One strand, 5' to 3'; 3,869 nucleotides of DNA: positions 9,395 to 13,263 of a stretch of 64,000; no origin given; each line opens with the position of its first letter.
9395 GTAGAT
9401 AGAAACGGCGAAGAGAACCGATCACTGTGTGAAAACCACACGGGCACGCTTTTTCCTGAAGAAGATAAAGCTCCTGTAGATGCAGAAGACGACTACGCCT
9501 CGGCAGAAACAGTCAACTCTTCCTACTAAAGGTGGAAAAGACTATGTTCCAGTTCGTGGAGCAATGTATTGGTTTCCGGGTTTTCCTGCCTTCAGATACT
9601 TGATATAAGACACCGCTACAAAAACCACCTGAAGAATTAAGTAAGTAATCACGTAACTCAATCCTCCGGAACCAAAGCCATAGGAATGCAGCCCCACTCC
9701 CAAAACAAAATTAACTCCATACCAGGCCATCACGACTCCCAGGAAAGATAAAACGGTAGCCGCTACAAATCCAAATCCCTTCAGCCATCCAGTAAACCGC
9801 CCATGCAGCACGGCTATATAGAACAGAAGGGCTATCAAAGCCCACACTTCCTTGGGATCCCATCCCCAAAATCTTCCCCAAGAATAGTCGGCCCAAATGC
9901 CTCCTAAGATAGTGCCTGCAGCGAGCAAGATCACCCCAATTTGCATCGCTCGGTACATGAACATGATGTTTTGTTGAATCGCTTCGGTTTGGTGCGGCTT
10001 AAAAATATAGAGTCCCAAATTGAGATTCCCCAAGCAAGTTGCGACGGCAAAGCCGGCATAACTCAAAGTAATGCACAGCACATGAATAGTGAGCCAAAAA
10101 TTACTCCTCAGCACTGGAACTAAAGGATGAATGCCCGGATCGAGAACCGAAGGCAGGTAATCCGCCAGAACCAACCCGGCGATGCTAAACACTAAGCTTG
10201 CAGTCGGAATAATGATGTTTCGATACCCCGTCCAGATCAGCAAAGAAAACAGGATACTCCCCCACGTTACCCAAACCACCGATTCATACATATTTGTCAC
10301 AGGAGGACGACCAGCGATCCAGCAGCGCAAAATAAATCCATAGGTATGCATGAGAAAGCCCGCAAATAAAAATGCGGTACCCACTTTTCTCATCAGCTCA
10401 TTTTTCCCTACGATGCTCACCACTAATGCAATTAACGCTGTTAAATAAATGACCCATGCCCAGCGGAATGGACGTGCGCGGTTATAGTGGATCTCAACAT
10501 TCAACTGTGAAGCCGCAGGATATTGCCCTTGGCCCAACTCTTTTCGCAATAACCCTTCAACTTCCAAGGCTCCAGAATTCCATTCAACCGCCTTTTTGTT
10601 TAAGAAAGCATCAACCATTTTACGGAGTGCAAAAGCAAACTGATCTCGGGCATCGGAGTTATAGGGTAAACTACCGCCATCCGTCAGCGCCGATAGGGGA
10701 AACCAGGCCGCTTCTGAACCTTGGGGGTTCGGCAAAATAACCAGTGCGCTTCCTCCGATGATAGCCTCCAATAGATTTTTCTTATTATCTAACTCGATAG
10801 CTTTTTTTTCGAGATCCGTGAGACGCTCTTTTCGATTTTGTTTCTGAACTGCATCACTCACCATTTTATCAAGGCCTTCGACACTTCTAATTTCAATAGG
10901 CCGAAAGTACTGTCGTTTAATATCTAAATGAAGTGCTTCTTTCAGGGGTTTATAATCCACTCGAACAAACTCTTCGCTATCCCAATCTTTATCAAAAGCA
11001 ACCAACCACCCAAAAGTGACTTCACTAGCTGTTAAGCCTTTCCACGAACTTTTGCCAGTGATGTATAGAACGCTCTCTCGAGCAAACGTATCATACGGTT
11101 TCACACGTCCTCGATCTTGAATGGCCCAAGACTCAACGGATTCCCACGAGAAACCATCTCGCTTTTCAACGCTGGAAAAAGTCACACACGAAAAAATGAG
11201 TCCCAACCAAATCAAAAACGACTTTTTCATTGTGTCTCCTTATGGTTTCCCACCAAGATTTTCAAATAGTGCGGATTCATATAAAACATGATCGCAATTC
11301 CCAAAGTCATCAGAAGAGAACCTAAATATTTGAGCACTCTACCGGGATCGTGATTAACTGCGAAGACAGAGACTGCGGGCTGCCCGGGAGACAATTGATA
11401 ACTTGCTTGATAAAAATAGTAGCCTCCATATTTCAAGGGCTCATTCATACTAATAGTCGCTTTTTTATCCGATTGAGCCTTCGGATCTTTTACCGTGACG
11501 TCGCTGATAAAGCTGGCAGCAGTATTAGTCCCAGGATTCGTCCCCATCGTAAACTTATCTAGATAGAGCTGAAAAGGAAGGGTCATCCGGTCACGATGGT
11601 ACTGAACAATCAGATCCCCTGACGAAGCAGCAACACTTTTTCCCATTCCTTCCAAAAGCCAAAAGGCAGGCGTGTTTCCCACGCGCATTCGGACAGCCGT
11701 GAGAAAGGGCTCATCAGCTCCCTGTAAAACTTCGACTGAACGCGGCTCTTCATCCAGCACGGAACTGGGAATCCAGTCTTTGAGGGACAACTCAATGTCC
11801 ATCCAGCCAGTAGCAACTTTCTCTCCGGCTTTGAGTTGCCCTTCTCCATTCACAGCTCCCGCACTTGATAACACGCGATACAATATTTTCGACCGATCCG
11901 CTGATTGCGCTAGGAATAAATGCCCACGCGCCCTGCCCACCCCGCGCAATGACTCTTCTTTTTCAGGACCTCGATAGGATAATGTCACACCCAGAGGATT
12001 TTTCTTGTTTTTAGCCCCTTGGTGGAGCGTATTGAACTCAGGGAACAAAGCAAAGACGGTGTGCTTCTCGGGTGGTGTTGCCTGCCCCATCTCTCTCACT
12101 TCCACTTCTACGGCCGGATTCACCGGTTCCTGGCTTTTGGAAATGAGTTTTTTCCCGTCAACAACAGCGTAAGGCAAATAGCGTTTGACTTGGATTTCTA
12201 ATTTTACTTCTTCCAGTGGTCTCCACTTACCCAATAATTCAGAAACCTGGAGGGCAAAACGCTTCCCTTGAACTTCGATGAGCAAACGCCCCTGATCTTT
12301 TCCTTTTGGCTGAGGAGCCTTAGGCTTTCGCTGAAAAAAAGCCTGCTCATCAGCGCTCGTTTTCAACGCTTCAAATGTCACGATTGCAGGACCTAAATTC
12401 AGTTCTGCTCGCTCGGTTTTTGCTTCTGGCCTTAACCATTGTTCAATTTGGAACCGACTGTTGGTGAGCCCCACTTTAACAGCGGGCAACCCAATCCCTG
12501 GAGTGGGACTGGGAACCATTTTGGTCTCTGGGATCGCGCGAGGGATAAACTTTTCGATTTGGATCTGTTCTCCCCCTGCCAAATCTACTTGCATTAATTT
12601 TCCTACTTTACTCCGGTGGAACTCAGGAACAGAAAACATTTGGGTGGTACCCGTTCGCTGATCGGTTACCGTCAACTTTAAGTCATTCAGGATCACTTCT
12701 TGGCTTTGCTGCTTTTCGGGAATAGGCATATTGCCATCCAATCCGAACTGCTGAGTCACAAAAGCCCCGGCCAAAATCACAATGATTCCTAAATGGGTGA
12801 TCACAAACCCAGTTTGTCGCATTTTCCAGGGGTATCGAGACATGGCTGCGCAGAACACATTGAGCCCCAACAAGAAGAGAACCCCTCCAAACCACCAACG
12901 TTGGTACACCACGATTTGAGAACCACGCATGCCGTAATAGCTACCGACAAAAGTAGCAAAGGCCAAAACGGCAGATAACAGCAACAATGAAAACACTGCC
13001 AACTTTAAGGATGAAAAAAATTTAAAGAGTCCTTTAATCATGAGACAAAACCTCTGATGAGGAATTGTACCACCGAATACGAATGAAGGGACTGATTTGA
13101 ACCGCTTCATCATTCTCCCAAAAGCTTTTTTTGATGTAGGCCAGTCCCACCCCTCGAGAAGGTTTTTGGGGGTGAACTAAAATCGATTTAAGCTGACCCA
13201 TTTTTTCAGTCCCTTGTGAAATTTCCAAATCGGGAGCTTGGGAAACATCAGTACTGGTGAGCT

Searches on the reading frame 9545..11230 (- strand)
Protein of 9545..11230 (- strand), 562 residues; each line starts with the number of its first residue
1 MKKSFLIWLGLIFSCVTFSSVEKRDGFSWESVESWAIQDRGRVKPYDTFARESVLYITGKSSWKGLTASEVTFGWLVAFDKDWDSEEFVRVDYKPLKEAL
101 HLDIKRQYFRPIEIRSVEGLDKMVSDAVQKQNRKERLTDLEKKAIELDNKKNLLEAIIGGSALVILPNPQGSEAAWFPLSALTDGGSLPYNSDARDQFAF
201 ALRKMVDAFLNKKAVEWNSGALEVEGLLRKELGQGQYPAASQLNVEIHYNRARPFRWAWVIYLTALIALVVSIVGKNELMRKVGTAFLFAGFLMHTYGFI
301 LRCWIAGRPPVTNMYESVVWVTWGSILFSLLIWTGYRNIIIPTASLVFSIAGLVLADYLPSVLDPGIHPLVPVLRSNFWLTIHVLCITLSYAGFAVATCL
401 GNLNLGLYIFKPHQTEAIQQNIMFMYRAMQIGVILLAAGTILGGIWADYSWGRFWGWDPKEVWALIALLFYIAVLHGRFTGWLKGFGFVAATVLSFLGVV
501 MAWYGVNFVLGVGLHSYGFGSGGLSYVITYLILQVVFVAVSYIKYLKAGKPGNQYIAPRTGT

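Call 91: search_protein_families(library=pfam, proteins=[window:9545-11230:-], max_evalue=0.001)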
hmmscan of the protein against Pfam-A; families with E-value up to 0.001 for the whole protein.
window:9545-11230:- (562 aa): 1 family
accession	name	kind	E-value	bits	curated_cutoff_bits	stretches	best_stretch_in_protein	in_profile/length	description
PF01578.25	Cytochrom_C_asm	-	1.9e-29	103.2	29.9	1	312-510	2-208/212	Cytochrome C assembly protein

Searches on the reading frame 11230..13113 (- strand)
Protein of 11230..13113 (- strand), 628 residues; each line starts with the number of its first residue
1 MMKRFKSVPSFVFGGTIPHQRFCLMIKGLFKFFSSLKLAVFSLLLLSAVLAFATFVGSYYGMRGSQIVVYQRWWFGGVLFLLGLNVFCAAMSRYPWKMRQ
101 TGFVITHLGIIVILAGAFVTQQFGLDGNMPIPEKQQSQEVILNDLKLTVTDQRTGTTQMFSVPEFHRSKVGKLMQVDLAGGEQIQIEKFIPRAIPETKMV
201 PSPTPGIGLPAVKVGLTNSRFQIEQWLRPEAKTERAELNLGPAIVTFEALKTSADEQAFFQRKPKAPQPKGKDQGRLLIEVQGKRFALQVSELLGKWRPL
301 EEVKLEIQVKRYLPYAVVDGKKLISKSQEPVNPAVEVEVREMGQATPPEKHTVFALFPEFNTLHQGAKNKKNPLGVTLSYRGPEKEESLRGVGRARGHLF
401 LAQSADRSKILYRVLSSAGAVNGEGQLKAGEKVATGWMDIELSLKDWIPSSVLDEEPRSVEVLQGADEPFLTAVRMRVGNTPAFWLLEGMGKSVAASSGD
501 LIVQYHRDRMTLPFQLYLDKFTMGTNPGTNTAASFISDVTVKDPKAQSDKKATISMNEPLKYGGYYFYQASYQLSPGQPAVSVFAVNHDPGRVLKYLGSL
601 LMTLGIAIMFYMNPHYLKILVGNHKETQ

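Call 91: search_protein_families(library=pfam, proteins=[window:11230-13113:-], max_evalue=0.001)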
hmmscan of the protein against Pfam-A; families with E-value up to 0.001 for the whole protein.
window:11230-13113:- (628 aa): 1 family
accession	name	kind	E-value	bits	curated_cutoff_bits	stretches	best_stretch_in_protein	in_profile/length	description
PF05140.19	ResB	-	1.3e-28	100.5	24.6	3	485-576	181-269/486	ResB-like family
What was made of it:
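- CcsA and ResB lie in the same window (call 91).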
